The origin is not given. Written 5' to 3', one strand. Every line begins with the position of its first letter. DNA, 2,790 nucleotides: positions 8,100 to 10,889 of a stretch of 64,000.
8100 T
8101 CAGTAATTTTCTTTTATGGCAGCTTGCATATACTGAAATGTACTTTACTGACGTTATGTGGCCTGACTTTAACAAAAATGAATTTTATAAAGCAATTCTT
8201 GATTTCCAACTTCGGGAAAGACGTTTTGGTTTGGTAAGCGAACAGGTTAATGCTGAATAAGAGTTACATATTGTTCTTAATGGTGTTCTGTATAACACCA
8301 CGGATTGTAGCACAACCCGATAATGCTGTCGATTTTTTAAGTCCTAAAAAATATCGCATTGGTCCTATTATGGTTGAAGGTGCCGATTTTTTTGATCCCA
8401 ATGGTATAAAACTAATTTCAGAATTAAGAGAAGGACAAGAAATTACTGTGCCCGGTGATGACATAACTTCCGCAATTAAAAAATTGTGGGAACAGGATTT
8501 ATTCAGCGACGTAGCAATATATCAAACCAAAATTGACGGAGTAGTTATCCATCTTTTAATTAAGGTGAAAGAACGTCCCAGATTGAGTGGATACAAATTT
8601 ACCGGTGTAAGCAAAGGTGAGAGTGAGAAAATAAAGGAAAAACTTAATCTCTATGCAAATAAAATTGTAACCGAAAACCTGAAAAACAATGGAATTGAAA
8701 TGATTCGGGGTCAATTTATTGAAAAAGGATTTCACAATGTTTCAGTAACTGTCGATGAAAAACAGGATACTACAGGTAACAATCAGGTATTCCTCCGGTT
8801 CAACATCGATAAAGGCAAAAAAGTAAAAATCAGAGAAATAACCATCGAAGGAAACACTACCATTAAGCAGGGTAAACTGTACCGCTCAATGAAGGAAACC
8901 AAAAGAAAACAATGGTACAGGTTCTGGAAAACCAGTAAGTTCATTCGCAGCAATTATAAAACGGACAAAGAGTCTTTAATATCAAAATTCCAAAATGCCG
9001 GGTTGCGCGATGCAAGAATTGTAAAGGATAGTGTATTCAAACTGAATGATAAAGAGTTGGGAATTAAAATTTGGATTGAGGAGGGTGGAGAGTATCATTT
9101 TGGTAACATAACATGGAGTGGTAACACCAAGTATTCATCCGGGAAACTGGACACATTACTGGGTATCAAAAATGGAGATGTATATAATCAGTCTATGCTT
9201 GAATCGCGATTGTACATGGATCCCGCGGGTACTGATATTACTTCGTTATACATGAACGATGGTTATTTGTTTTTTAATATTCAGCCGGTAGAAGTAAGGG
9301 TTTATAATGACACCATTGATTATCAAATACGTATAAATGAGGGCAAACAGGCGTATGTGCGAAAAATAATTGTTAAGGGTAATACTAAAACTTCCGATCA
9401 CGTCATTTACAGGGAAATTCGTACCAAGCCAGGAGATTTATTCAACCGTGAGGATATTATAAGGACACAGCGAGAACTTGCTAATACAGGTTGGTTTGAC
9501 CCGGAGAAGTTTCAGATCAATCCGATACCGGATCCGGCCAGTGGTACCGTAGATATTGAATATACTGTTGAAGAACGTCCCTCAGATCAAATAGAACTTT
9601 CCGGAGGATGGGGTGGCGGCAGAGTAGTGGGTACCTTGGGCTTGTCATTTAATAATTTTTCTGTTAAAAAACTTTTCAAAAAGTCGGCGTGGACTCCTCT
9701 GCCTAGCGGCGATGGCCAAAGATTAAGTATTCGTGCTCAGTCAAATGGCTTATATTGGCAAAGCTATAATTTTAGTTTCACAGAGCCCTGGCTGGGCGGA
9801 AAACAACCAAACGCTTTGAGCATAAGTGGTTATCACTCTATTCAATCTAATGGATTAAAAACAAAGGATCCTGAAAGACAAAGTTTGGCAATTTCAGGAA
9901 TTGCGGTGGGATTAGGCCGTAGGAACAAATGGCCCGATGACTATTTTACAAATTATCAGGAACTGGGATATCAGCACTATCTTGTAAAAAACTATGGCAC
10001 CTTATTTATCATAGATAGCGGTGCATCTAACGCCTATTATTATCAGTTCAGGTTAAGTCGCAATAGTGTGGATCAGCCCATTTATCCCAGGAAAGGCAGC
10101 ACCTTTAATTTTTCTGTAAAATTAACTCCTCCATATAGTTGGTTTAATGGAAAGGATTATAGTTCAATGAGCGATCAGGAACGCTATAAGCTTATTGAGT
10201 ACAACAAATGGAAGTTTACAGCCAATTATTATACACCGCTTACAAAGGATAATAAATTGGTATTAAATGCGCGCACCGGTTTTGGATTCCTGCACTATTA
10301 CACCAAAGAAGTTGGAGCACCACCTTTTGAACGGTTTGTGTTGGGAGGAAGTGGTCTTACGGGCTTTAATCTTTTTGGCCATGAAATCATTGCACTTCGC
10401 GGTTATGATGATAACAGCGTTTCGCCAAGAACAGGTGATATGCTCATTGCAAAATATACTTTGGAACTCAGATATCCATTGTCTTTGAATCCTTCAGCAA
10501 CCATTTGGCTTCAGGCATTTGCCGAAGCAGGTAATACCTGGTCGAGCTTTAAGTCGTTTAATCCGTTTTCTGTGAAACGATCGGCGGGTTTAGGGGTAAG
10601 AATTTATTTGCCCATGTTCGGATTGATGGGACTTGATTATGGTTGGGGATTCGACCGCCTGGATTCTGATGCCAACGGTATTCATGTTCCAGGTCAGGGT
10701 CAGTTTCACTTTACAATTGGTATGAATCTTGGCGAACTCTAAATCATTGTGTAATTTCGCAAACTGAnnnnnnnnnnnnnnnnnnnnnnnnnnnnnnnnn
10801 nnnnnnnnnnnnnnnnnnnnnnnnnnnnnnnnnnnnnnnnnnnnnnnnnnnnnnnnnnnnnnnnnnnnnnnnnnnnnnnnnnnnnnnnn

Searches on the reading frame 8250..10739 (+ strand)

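Call 78: search_protein_families(library=pfam, proteins=[window:8250-10739:+], max_evalue=0.0001)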
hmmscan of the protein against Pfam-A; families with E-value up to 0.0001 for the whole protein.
window:8250-10739:+ (830 aa): 2 families
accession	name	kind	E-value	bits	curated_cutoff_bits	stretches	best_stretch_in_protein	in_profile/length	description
PF07244.20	POTRA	-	2.3e-41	140.8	21.3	3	369-443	2-79/79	Surface antigen variable number repeat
PF01103.29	Omp85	-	2.1e-36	126.5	24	1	487-824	4-322/325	Omp85 superfamily domain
